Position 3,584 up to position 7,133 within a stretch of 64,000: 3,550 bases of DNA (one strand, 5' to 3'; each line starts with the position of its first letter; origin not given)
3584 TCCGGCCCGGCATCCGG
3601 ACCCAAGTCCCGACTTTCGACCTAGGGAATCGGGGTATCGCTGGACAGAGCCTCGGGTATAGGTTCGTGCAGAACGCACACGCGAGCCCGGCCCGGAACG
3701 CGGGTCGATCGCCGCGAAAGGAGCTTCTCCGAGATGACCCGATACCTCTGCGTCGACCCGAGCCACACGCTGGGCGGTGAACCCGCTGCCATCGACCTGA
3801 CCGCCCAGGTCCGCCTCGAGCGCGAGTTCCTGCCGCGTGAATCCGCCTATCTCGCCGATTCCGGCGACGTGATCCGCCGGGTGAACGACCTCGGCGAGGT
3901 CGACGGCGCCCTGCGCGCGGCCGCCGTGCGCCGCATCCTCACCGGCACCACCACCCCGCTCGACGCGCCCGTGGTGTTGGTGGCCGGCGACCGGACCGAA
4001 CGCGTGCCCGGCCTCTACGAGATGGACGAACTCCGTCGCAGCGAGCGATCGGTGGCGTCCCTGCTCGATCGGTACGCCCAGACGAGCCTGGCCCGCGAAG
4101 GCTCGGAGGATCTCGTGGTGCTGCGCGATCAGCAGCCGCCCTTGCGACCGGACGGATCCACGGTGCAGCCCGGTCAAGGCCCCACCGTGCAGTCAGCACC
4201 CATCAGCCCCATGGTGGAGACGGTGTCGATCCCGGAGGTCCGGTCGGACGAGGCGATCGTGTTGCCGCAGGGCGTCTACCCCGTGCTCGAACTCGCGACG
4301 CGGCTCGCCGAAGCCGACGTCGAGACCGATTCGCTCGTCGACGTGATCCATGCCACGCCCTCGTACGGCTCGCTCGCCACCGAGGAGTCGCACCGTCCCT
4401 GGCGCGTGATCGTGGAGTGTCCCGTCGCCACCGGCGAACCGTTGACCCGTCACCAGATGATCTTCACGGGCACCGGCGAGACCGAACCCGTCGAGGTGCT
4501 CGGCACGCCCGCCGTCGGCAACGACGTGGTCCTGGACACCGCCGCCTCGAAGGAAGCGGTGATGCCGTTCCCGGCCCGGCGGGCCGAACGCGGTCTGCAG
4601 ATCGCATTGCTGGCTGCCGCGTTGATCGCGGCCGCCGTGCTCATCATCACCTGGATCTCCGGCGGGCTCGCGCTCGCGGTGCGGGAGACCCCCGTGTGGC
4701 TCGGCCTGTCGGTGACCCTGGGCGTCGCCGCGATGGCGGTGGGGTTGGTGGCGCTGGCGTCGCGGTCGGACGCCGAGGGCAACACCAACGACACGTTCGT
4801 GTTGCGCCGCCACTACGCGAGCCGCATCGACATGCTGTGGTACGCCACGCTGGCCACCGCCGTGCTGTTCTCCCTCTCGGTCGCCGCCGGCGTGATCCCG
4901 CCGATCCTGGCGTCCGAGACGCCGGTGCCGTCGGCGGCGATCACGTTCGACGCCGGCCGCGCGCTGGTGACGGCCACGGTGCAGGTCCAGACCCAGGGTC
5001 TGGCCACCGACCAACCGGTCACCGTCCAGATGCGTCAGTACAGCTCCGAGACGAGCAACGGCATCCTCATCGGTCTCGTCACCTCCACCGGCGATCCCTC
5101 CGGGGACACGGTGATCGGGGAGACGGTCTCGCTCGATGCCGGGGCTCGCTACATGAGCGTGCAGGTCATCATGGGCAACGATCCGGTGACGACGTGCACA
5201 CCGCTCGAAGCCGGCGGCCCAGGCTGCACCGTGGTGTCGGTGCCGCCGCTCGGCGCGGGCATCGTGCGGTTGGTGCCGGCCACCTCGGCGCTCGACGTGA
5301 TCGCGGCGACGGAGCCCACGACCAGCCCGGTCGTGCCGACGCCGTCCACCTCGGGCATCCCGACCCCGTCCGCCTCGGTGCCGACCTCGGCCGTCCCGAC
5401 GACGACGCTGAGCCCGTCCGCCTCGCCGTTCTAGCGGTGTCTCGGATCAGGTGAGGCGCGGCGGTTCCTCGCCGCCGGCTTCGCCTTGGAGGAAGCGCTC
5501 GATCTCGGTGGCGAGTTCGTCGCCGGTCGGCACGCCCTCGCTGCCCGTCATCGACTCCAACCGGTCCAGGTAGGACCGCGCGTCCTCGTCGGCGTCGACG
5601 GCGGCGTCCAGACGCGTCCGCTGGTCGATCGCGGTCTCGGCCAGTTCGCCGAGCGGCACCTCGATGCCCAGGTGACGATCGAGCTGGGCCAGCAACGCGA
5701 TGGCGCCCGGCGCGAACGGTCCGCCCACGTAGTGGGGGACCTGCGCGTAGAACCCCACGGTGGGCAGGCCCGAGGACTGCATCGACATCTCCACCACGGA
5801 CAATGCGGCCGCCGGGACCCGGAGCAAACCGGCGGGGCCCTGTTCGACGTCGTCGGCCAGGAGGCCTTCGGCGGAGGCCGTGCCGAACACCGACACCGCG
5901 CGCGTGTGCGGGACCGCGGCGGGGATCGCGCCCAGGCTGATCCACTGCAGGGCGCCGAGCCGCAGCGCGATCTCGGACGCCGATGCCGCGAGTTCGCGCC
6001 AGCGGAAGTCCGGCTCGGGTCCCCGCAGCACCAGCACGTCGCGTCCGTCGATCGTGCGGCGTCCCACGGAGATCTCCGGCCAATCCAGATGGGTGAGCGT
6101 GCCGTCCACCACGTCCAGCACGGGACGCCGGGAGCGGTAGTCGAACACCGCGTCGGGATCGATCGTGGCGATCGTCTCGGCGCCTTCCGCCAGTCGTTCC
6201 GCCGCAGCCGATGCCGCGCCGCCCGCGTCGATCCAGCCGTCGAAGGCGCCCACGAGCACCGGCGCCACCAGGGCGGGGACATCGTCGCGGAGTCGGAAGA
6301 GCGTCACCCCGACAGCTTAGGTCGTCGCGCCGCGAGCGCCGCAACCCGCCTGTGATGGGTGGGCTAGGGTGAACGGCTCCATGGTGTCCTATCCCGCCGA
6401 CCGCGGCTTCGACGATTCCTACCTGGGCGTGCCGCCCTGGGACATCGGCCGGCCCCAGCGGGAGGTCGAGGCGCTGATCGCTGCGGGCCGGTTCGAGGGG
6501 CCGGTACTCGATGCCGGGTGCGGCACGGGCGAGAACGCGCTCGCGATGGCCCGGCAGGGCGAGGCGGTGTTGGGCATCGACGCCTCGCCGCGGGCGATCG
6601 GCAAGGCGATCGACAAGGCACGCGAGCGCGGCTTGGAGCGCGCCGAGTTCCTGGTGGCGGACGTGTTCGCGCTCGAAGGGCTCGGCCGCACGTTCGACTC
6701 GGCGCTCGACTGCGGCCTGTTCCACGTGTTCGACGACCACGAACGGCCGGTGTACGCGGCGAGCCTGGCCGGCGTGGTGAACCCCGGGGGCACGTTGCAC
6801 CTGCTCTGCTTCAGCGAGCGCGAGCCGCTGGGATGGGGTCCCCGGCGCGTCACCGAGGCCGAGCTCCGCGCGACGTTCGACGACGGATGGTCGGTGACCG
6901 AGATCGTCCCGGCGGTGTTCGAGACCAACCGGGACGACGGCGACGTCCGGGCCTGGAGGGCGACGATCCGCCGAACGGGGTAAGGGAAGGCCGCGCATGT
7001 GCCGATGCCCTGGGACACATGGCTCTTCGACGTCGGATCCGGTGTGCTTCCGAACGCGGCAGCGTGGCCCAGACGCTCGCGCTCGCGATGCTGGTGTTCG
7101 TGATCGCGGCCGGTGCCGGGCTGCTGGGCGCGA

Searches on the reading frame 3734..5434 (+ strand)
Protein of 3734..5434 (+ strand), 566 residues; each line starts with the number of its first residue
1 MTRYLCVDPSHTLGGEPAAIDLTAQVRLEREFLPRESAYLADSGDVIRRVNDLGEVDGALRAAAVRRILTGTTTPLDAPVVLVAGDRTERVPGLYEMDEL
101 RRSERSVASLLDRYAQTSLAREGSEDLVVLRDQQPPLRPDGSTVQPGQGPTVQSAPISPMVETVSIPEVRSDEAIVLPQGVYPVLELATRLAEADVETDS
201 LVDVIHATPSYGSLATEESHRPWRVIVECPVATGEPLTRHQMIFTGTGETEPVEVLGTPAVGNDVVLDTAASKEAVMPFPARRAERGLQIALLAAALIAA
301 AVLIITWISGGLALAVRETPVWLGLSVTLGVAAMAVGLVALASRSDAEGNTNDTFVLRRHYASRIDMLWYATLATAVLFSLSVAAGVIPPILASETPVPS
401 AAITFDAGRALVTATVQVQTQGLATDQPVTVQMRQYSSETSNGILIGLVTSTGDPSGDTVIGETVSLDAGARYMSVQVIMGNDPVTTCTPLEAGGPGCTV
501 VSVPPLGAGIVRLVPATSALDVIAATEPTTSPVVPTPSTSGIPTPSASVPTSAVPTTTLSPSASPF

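Call 30: search_protein_families(library=pfam, proteins=[window:3734-5434:+], max_evalue=0.01)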
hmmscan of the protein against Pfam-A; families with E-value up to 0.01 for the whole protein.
window:3734-5434:+ (566 aa): 1 family
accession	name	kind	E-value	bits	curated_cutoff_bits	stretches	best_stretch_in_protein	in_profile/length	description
PF06532.16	NrsF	-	0.0034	17.7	26.8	1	277-350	6-80/204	Negative regulator of sigma F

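Call 59: find_homologous_proteins(query=window:3734-5434:+, max_evalue=0.001)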
Query window:3734-5434:+ (566 aa): 124 proteins with E <= 0.001 among 8000 candidates; the best 120 are listed.
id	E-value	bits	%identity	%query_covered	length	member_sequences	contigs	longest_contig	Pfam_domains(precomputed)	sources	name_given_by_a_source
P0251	0.0e+0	1180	99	100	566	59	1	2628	-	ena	-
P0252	0.0e+0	1127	95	100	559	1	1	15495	-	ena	-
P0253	0.0e+0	1127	95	100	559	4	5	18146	-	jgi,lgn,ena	jgi:hypothetical protein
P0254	1.1e-268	910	98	78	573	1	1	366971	-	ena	-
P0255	5.6e-229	779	95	69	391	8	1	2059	-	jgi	jgi:hypothetical protein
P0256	9.7e-221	752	64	95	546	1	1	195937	-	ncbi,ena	-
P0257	1.5e-216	738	64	100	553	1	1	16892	-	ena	-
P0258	3.9e-215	734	63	100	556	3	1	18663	-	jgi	jgi:hypothetical protein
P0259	8.1e-215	733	64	99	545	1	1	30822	-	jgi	jgi:hypothetical protein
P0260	5.2e-214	730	64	99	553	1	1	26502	-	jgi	jgi:hypothetical protein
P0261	4.8e-213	727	63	100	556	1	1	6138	-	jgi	jgi:hypothetical protein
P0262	9.4e-213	726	65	99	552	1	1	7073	-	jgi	jgi:hypothetical protein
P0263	6.8e-210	716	64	99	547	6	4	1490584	-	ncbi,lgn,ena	-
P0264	1.7e-208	712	63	99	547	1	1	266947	-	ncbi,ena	-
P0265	1.4e-206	706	64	94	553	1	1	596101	-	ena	-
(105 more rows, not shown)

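Call 60: search_protein_families(library=padloc, proteins=[window:3734-5434:+], max_evalue=0.01)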
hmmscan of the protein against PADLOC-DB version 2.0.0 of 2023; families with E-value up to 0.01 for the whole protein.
window:3734-5434:+ (566 aa): 0 families

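Call 67: predict_structure(alignment_id=A5)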
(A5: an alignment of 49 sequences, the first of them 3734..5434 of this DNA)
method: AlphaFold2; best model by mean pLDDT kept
length: 566 residues; sequences in the alignment: 49
mean_pLDDT: 78.5   pTM: 0.51
mean pLDDT of the five models: 78.5, 78.4, 75.5, 75.2, 75.2
residues with pLDDT >= 90: 224; 70-90: 202; 50-70: 56; < 50: 84
segments of 3 or more residues with pLDDT < 50: 148-171, 510-566
pLDDT, mean of each block of 10 residues (from residue 1): 90 87 88 79 95 88 94 89 90 90 88 75 69 56 51 43 39 78 94 92 91 69 89 86 90 92 80 64 86 91 87 81 93 94 78 72 89 94 89 70 85 93 90 94 94 92 94 94 84 84 76 37 33 36 37 33 39
secondary structure, 60 per line:
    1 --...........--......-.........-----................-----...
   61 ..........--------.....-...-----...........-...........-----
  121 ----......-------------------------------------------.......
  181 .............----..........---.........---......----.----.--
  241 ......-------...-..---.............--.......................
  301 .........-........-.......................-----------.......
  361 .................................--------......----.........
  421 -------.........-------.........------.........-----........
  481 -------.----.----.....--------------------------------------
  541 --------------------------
elements in order: E3-13 E16-21 H23-31 E37-42 H43-52 H58-70 E79-83 E93-96 H97-103 H105-115 E125-130 E174-183 H184-193 H198-207 H211-219 E223-228 E241-246 E254-256 H263-275 H278-309 H311-318 H320-342 H354-393 E402-407 E412-420 E428-436 E444-452 E459-467 E473-480 E498-502

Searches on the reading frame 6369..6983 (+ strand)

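Call 30: search_protein_families(library=pfam, proteins=[window:6369-6983:+], max_evalue=0.01)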
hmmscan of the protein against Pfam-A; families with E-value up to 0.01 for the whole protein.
window:6369-6983:+ (204 aa): 12 families
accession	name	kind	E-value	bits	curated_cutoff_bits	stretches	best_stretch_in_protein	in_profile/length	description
PF13649.12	Methyltransf_25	-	1.5e-18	67.7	27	1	46-141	1-97/97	Methyltransferase domain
PF08241.18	Methyltransf_11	-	9.3e-14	52.3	21.2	1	47-143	1-93/95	Methyltransferase domain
PF13847.12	Methyltransf_31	-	1.5e-13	51.1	27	1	45-123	6-89/145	Methyltransferase domain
PF05724.17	TPMT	-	1.5e-12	48.1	26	1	43-179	38-188/218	Thiopurine S-methyltransferase (TPMT)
PF08242.18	Methyltransf_12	-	3.2e-11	44.3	30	1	47-143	1-98/98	Methyltransferase domain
PF13489.12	Methyltransf_23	-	4.3e-08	33.5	27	1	30-143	10-114/164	Methyltransferase domain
PF01209.24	Ubie_methyltran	-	1e-06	28.7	20.1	1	44-151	49-157/233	ubiE/COQ5 methyltransferase family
PF02353.26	CMAS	-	0.00021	21.1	27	1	46-152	66-171/273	Mycolic acid cyclopropane synthetase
PF05175.20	MTS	-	0.00028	21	23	1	42-101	31-92/170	Methyltransferase small domain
PF09445.16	Methyltransf_15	-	0.004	17.2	22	1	46-89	4-47/165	RNA cap guanine-N2 methyltransferase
PF03848.20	TehB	-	0.0052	16.7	20.4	1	44-141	32-128/193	Tellurite resistance protein TehB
PF02390.23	Methyltransf_4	-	0.0062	16.5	24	1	46-98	5-59/173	Putative methyltransferase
